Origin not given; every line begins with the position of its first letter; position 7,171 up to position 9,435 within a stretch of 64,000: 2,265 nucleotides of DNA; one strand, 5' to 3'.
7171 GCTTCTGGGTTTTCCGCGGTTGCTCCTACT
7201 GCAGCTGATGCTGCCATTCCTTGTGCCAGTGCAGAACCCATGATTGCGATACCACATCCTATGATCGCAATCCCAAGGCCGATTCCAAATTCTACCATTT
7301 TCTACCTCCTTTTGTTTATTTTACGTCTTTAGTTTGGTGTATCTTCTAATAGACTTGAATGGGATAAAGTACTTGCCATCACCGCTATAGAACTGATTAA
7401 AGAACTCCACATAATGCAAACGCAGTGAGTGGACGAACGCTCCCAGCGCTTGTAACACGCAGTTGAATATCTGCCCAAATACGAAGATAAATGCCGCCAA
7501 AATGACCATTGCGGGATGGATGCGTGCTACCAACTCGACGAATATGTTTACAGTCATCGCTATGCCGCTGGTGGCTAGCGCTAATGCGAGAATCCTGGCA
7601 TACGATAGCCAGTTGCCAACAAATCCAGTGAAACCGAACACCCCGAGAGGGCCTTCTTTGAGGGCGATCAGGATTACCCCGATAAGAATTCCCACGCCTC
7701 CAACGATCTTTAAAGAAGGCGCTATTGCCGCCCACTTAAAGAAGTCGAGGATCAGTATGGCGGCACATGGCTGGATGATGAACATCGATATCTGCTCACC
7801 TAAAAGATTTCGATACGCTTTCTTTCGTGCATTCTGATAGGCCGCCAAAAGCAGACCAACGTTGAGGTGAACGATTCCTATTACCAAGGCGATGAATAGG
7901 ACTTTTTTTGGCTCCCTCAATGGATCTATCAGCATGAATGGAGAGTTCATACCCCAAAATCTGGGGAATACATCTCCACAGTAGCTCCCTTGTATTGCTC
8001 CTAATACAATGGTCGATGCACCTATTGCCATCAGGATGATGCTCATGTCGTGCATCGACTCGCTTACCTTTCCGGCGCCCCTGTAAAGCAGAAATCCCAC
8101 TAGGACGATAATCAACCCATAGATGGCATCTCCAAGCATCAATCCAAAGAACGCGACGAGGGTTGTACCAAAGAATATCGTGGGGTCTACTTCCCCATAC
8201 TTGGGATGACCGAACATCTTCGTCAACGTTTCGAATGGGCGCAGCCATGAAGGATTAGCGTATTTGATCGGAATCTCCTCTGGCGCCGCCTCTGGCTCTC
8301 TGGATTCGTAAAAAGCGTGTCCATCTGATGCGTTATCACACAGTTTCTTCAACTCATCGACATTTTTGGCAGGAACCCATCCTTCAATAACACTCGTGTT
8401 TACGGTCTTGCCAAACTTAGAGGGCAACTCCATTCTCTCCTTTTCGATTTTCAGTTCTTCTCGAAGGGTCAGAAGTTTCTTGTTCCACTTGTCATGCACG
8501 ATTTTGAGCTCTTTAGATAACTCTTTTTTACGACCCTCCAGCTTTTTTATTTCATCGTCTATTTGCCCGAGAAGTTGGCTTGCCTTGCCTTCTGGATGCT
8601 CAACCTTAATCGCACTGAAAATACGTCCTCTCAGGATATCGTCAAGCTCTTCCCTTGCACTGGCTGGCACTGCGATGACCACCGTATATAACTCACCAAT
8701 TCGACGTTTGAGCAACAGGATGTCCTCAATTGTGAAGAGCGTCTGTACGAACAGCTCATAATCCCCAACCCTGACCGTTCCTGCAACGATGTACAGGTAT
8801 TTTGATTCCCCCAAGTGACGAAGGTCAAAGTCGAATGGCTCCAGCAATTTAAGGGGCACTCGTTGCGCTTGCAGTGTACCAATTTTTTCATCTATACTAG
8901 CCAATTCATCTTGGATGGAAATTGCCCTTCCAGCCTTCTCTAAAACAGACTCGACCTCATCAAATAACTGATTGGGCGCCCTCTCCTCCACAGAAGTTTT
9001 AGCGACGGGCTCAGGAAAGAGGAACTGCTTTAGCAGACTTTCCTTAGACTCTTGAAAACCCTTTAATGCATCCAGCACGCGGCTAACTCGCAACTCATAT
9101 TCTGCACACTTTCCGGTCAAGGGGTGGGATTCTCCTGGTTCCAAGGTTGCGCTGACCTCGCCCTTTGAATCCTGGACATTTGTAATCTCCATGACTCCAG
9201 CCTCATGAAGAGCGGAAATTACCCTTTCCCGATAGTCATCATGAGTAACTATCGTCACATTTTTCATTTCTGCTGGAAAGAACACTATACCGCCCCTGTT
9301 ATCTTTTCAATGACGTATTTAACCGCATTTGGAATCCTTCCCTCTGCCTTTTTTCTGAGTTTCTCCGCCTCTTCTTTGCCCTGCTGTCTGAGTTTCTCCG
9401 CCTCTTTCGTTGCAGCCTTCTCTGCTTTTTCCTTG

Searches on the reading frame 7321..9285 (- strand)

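Call 74: search_protein_families(library=pfam, proteins=[window:7321-9285:-], max_evalue=0.00001)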
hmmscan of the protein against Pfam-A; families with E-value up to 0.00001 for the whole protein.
window:7321-9285:- (654 aa): 1 family
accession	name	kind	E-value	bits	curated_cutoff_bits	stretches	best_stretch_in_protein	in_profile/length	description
PF01496.24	V_ATPase_I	-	2.2e-27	95.8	30.7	2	208-440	217-453/815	V-type ATPase 116kDa subunit family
